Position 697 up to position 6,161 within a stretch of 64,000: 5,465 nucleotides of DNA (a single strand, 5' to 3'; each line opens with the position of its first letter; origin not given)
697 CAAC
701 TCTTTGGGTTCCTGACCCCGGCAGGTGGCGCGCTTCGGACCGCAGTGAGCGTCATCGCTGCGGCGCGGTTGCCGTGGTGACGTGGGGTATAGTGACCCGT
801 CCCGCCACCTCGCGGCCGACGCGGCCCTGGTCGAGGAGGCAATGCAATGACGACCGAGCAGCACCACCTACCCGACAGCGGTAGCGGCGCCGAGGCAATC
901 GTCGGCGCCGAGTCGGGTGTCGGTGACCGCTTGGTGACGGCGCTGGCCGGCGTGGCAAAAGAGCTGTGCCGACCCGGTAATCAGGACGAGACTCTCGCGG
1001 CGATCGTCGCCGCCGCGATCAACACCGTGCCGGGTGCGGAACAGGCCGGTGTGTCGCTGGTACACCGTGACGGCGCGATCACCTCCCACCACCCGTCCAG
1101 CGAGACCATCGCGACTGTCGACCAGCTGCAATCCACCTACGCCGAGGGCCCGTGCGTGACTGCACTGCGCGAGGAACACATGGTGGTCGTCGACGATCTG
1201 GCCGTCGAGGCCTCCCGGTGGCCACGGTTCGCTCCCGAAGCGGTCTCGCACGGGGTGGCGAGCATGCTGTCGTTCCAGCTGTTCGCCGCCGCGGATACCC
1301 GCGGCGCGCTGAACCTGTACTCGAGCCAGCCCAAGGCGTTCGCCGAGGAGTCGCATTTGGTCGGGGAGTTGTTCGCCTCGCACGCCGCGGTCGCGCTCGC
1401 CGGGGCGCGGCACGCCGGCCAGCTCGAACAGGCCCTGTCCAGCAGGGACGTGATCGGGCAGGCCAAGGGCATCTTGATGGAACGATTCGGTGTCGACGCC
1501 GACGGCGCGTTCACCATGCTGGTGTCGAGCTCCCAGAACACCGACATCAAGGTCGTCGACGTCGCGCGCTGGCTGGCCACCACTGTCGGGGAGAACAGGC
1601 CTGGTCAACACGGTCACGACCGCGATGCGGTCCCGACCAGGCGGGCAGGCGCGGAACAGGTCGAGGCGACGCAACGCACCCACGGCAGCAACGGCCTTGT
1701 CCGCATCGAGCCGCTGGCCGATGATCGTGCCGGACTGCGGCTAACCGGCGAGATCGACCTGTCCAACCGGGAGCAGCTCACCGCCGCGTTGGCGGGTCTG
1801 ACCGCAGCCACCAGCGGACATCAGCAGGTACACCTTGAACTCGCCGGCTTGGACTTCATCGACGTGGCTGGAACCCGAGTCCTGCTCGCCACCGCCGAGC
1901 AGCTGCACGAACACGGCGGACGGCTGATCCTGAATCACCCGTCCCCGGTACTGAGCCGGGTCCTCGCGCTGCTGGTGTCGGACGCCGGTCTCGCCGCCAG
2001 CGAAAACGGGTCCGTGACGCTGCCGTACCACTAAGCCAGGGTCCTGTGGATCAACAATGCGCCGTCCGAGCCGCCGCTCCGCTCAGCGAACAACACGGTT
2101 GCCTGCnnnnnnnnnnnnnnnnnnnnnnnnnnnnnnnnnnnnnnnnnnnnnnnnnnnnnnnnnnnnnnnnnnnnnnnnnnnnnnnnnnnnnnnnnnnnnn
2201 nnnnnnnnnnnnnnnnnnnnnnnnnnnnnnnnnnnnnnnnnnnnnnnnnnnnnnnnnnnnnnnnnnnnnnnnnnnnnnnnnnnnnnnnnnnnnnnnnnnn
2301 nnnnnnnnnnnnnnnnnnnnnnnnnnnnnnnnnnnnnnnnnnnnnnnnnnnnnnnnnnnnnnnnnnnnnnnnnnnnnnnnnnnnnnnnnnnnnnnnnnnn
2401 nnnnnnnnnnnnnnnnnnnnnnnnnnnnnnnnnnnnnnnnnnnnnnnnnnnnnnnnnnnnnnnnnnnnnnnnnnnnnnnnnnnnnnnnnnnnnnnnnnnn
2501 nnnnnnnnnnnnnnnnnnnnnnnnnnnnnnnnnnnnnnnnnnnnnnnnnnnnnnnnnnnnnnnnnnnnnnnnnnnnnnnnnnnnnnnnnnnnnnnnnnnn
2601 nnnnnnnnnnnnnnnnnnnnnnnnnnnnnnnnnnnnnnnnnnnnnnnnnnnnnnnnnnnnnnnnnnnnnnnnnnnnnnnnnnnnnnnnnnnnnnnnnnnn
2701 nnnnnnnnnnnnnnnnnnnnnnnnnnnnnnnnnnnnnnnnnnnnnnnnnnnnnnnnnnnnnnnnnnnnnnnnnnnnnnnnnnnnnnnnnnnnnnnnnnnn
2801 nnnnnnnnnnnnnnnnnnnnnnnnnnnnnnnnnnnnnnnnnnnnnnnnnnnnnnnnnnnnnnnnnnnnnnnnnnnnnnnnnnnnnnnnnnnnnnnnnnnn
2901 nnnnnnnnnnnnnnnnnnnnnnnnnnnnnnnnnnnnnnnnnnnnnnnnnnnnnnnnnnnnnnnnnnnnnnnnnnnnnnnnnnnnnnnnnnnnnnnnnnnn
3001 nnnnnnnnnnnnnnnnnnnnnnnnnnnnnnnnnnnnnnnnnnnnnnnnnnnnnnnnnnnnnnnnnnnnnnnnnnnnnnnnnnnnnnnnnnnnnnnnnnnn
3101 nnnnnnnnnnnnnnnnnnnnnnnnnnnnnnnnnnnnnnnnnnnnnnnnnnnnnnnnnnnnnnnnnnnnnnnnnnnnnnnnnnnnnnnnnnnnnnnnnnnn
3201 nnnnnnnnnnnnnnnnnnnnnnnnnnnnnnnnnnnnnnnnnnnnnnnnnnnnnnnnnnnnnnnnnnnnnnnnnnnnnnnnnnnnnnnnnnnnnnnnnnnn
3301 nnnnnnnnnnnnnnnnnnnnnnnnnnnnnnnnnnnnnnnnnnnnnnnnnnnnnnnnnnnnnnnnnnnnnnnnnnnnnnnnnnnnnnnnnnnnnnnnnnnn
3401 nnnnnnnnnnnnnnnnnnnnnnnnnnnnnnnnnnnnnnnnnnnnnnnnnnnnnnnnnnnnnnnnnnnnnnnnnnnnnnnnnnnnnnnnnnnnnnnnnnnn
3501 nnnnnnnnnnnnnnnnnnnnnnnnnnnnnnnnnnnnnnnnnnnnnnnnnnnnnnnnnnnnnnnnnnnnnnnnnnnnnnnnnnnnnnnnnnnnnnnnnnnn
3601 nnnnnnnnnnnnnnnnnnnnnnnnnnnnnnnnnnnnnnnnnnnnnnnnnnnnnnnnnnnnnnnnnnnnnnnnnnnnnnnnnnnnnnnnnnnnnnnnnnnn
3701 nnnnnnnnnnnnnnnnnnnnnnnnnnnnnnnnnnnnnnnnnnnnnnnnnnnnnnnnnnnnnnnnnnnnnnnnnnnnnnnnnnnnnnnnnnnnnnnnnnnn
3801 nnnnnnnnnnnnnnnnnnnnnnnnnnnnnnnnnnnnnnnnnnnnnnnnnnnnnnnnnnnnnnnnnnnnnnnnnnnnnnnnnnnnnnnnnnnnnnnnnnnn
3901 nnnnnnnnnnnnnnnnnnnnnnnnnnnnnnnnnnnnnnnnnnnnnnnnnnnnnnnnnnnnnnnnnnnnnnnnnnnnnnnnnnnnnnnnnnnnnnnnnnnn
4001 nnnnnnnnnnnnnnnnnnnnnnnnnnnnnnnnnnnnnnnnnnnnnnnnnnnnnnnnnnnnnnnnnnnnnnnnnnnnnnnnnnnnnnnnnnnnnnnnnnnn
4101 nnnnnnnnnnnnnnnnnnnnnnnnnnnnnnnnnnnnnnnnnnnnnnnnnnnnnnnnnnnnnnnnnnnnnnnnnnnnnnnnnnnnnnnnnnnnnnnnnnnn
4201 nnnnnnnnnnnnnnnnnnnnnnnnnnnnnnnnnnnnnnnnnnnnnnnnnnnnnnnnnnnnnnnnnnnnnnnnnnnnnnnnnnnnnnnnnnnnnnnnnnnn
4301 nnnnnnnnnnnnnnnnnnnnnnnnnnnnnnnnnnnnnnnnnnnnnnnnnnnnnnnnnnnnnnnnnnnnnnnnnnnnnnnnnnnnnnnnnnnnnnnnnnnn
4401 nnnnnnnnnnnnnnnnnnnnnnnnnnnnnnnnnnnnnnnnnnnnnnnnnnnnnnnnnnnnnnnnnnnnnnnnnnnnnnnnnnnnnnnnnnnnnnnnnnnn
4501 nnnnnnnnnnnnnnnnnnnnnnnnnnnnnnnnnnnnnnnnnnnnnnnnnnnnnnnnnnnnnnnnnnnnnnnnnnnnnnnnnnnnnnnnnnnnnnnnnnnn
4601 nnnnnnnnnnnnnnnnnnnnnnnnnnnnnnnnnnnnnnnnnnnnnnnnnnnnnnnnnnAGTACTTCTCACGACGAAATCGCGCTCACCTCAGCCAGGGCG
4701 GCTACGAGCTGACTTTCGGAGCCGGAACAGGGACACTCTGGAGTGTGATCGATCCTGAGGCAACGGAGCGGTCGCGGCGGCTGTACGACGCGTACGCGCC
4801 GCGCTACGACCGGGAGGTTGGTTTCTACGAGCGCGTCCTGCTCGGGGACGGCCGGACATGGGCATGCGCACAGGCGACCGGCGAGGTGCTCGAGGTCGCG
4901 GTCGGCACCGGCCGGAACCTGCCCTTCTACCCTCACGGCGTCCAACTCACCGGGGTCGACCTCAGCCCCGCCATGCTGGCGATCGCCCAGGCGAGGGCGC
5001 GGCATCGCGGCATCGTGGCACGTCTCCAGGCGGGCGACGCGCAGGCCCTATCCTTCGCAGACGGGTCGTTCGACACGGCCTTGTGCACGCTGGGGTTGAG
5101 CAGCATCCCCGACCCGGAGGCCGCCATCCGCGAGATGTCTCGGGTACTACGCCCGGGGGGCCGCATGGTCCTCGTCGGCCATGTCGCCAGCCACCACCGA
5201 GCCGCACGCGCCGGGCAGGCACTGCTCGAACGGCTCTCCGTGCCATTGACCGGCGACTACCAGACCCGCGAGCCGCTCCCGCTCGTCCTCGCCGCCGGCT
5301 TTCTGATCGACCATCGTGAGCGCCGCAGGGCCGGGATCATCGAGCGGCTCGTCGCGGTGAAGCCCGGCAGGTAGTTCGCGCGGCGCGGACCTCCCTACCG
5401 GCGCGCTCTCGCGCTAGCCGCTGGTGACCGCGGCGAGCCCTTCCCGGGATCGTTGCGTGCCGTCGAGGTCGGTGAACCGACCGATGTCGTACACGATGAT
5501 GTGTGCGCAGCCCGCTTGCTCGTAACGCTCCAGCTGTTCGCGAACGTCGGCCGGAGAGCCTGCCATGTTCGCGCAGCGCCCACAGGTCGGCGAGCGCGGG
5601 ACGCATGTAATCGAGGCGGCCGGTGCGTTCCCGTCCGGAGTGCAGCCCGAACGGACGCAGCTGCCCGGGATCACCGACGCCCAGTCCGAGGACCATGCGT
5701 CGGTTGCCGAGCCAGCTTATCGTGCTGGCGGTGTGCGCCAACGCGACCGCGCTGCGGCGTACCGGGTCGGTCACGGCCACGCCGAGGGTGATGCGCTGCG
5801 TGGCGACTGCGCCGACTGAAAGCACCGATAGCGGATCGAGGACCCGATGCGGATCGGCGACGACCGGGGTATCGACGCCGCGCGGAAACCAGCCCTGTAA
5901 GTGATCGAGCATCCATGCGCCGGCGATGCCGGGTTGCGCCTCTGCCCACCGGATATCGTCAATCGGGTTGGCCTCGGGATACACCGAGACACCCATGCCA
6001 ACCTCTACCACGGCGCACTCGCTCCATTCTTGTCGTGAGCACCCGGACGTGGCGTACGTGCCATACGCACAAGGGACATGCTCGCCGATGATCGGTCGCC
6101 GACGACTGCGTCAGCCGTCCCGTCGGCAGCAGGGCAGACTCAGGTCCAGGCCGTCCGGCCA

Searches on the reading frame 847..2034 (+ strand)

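Call 45: search_protein_families(library=pfam, proteins=[window:847-2034:+], max_evalue=0.01)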
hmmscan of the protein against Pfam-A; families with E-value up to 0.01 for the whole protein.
window:847-2034:+ (395 aa): 4 families
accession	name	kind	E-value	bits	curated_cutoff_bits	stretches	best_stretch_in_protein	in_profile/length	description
PF03861.19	ANTAR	-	2.7e-18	65.9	27.3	1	192-242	2-52/54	ANTAR domain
PF13466.11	STAS_2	-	6.2e-14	52.4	29.2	1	297-376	1-77/80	STAS domain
PF13185.12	GAF_2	-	1.6e-13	51.5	28.6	1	47-184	5-135/136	GAF domain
PF01740.26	STAS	-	1.5e-10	41.2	22.6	1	297-375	13-90/106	STAS domain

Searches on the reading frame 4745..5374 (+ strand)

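Call 72: search_protein_families(library=pfam, proteins=[window:4745-5374:+], max_evalue=0.001)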
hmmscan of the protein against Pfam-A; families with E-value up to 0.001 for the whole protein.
window:4745-5374:+ (209 aa): 6 families
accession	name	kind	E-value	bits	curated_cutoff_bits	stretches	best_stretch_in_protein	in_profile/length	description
PF08241.18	Methyltransf_11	-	1.1e-23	84.1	21.2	1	49-142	1-94/95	Methyltransferase domain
PF13649.12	Methyltransf_25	-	3.5e-22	79.3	27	1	48-139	1-97/97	Methyltransferase domain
PF13847.12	Methyltransf_31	-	3.5e-15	56.4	27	1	47-147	6-113/145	Methyltransferase domain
PF01209.24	Ubie_methyltran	-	1.4e-14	54.4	20.1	1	46-144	49-152/233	ubiE/COQ5 methyltransferase family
PF08242.18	Methyltransf_12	-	1.9e-14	54.6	30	1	49-140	1-97/98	Methyltransferase domain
PF13489.12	Methyltransf_23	-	1.2e-13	51.6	27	1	42-157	20-130/164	Methyltransferase domain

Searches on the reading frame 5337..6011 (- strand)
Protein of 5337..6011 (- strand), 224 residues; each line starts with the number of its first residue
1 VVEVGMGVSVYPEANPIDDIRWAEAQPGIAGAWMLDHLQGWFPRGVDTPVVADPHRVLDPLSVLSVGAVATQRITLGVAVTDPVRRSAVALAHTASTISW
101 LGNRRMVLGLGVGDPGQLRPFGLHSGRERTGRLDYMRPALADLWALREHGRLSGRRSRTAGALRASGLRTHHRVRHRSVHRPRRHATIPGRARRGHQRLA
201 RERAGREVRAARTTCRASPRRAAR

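Call 72: search_protein_families(library=pfam, proteins=[window:5337-6011:-], max_evalue=0.001)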
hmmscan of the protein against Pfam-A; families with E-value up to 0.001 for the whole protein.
window:5337-6011:- (224 aa): 1 family
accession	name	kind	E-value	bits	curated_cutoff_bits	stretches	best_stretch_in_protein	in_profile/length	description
PF00296.26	Bac_luciferase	-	1.7e-11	44.5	27.9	1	28-129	36-123/314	Luciferase-like monooxygenase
